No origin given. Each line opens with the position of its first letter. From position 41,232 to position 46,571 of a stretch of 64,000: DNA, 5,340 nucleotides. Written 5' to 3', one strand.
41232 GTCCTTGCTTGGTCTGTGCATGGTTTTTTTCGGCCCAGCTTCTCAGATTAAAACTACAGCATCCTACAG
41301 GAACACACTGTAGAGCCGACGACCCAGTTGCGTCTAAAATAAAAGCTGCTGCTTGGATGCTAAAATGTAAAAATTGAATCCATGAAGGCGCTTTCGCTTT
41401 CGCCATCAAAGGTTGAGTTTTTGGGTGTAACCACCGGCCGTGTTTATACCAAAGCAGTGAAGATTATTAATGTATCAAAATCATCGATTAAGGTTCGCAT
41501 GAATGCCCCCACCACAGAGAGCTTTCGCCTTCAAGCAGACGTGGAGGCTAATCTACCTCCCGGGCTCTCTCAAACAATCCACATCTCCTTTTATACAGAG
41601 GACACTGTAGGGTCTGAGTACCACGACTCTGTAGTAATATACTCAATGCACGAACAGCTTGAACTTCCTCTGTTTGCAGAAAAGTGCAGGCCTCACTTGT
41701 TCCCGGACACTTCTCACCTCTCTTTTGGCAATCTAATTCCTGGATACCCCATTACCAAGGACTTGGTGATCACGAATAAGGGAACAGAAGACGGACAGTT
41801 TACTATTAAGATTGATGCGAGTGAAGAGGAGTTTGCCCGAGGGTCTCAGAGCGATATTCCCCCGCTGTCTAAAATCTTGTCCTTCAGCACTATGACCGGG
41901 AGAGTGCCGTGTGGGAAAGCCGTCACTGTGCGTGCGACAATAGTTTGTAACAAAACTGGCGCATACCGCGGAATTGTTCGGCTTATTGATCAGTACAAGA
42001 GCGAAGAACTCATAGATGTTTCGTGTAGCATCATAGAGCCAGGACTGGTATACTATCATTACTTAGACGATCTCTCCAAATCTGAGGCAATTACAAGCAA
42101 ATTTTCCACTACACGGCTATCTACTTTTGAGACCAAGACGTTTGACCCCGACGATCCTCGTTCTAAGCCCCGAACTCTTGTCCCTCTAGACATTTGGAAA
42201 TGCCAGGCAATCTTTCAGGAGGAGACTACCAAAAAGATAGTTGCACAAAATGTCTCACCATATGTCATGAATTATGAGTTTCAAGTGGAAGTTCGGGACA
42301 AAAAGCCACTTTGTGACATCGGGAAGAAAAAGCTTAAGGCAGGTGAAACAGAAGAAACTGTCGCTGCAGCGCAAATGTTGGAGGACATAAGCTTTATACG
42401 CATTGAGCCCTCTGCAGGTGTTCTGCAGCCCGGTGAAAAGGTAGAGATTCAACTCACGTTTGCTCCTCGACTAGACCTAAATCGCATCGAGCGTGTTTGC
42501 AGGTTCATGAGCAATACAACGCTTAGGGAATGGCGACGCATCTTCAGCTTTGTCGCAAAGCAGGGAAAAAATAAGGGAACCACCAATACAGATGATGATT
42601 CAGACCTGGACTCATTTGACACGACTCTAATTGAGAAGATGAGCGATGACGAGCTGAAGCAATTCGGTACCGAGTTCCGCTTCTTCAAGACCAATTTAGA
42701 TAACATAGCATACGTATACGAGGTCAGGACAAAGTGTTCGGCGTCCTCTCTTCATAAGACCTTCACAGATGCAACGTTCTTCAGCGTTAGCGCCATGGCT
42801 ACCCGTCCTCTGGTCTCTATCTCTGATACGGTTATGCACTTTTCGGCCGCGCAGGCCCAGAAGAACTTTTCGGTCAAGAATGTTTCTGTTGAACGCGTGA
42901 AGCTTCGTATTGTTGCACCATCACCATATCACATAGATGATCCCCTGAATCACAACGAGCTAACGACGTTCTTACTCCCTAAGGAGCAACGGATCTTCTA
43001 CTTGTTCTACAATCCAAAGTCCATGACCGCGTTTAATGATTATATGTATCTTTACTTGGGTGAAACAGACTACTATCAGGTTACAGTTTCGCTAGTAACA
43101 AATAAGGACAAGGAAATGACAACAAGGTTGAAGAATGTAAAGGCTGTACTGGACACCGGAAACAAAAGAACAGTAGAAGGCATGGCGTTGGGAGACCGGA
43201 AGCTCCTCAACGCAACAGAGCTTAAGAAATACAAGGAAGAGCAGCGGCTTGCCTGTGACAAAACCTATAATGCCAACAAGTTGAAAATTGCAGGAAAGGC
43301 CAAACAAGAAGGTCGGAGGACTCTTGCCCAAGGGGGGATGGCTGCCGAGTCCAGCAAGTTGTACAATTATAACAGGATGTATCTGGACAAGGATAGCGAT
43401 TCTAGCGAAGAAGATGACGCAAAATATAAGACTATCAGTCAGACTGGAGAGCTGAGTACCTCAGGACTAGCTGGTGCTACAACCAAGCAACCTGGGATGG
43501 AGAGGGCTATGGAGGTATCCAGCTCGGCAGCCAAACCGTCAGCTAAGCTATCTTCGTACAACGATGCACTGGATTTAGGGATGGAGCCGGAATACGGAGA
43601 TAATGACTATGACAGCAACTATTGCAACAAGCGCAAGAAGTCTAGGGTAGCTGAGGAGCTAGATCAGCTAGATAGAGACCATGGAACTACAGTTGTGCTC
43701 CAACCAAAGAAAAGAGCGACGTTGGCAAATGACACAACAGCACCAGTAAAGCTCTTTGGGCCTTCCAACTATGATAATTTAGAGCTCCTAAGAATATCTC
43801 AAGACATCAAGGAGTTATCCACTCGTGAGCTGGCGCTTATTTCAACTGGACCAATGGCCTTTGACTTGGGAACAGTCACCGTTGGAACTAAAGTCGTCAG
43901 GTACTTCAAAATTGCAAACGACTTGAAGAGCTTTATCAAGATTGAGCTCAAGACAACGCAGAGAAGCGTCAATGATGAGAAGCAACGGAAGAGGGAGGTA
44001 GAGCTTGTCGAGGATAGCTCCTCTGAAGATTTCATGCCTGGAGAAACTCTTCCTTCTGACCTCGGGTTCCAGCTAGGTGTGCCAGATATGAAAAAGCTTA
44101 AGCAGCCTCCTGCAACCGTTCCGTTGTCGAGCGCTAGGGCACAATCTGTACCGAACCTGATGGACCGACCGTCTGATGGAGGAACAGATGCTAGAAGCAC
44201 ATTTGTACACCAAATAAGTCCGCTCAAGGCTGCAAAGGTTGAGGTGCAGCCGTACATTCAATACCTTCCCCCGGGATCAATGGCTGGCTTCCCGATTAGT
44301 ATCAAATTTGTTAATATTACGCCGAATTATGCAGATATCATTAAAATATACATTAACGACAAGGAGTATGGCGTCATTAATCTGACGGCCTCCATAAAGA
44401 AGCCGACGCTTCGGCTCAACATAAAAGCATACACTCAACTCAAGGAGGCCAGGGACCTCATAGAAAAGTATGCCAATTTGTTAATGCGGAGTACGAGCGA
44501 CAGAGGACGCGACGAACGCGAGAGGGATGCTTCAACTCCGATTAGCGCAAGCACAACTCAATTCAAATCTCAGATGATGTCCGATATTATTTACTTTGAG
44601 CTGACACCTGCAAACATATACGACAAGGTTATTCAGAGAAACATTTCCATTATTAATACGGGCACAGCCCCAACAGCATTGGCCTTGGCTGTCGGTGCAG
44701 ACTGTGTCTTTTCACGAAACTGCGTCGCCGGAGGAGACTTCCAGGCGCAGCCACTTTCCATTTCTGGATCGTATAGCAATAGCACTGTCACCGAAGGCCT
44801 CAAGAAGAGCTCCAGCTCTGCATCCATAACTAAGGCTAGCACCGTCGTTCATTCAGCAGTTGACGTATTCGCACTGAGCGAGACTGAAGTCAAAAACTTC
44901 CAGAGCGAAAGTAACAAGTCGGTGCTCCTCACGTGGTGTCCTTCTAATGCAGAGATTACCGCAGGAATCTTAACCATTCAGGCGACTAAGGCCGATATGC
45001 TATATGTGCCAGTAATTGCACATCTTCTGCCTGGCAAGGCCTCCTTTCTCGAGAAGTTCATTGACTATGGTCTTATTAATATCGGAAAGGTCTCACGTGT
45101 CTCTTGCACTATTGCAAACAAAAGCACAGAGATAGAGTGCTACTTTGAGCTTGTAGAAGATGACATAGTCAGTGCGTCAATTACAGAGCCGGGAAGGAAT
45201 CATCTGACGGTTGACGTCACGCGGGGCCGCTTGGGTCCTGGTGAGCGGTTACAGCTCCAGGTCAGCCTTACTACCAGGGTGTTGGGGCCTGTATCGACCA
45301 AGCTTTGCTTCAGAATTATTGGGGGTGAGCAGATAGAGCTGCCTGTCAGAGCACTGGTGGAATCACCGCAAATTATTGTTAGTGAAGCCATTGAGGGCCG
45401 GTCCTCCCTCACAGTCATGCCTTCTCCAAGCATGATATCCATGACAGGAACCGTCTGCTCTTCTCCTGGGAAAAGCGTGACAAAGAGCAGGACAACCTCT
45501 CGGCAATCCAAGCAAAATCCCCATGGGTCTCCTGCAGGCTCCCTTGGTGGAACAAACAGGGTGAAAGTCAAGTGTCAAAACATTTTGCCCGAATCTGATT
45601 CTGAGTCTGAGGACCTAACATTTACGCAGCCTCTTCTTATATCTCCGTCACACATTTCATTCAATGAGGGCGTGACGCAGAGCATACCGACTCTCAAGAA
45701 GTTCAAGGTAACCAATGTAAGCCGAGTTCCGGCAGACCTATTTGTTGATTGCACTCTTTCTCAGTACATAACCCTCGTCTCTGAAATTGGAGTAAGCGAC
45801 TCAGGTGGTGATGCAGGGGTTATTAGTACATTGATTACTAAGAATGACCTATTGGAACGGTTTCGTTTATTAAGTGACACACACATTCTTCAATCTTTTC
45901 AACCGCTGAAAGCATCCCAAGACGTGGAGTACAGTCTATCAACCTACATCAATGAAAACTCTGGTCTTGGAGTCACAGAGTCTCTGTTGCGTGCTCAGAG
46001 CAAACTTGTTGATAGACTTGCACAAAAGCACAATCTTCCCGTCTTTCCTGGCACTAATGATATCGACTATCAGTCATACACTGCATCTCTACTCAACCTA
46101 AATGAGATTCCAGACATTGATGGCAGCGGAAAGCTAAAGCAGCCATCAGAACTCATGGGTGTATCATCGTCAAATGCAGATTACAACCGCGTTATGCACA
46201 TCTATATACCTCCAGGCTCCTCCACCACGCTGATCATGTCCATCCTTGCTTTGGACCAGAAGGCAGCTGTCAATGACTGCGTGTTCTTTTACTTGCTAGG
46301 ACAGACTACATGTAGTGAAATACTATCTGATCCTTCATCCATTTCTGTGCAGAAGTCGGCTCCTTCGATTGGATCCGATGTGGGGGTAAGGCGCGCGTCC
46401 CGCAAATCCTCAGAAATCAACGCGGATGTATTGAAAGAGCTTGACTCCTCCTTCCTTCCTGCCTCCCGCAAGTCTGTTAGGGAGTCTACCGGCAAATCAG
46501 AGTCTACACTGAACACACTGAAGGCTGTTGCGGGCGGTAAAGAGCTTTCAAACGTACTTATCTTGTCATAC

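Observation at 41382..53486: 12.1-kb single-exon gene encoding a 4034-aa ASH-repeat giant (HYDIN-like candidate)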

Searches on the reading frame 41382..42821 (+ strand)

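Call 22: search_protein_families(library=pfam, proteins=[window:41382-42821:+], max_evalue=1)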
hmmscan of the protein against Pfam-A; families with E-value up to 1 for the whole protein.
window:41382-42821:+ (480 aa): 19 families
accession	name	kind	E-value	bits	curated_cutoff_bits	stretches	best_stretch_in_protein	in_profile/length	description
PF22544.2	HYDIN_VesB_CFA65-like_Ig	-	1.9e-11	44.5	25.5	3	4-89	3-88/100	HYDIN/CFA65/VesB-like, Ig-like domain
PF14874.12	PapD-like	-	1.2e-10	41.9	27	2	3-87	3-87/102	Flagellar-associated PapD-like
PF15780.11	ASH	-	2.2e-10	41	27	2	4-71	3-75/98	Abnormal spindle-like microcephaly-assoc'd, ASPM-SPD-2-Hydin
PF22073.2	Cep192_D4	-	1e-09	39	35.5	2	4-89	4-95/112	Cep192 domain 4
PF24507.1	Ig_CFAP65_4th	-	1.7e-08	35.1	27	1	337-377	23-63/76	CFAP65, fourth Ig-like domain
PF24771.2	Ig_CFAP74_1st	-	7.4e-07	29.9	29.2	1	7-72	4-72/97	CFAP74 first Ig-like domain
PF00635.32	Motile_Sperm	-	1.8e-05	25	25.9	1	339-362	46-69/109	MSP (Major sperm protein) domain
PF21310.3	OCRL-like_ASH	-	5.7e-05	23.7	27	1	337-359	47-69/109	Inositol polyphosphate 5-phosphatase OCRL-like, ASH domain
PF12371.14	TMEM131_like_N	-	9.8e-05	22.9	28.8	1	4-71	1-69/84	Transmembrane protein 131-like N-terminal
PF22076.2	Cep192_D6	-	0.00012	22.7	35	1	4-70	4-68/101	Cep192 domain 6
PF07610.17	DUF1573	-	0.0012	19.3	26.1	0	9-89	6-84/98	Protein of unknown function (DUF1573)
PF23277.2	Ig_Dlec1_1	-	0.0013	19.3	29.7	1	8-94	5-93/105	Deleted in lung and esophageal cancer protein 1 Ig domain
PF24816.2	Ig_CFAP65__9th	-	0.0017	18.8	24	1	322-361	104-143/170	Cilia- and flagella-associated protein 65-like, Ig-like domain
PF06280.18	fn3_5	-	0.0024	19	27.6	0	282-368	10-86/112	Fn3-like domain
PF22067.2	Cep192_D3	-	0.0025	18.3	27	1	331-364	38-71/99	Cep192 domain 3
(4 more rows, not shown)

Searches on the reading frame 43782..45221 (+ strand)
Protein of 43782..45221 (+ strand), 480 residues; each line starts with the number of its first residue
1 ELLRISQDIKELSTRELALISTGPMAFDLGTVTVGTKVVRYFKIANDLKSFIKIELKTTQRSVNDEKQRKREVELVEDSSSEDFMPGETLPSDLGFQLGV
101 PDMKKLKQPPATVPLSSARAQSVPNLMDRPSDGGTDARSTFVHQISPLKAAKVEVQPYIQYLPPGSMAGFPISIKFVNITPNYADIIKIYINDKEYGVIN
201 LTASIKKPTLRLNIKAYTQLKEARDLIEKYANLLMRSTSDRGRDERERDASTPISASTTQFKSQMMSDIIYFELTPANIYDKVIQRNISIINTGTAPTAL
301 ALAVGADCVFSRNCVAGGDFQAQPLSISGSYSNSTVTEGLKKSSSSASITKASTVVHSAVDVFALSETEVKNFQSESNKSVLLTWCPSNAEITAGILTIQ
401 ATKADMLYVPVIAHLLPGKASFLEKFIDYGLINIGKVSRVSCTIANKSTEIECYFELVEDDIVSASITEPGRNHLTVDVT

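Call 22: search_protein_families(library=pfam, proteins=[window:43782-45221:+], max_evalue=1)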
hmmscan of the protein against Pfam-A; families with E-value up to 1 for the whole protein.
window:43782-45221:+ (480 aa): 2 families
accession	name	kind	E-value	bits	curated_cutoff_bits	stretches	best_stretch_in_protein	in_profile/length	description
PF17100.10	NACHT_N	-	0.1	12.9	30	1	215-271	6-61/220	N-terminal domain of NWD NACHT-NTPase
PF22820.2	TcaA_3rd_4th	-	0.22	11.9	27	1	174-199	2-26/73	TcaA protein 3rd/4th domain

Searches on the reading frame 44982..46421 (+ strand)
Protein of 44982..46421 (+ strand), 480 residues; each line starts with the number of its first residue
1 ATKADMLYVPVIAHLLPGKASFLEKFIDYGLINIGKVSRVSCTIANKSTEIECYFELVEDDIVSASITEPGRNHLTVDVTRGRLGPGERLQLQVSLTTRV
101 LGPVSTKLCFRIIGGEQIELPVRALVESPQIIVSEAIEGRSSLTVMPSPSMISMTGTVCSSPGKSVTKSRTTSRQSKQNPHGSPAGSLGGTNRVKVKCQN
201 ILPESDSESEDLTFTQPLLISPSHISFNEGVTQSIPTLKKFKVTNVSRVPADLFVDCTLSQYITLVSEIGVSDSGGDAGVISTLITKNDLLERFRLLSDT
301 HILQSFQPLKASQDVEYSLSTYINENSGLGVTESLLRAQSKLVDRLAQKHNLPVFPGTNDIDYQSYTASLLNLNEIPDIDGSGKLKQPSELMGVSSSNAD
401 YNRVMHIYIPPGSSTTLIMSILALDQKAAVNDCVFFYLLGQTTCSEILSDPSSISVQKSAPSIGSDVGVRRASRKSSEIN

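Call 22: search_protein_families(library=pfam, proteins=[window:44982-46421:+], max_evalue=1)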
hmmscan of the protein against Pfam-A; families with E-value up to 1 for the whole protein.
window:44982-46421:+ (480 aa): 2 families
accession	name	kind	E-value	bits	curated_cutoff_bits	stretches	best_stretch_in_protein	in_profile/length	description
PF22544.2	HYDIN_VesB_CFA65-like_Ig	-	0.0016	19.1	25.5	1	21-123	4-98/100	HYDIN/CFA65/VesB-like, Ig-like domain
PF23316.1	Ig_DLEC1_6th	-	0.11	13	27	0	219-253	4-37/105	DLEC1 sixth Ig-like domain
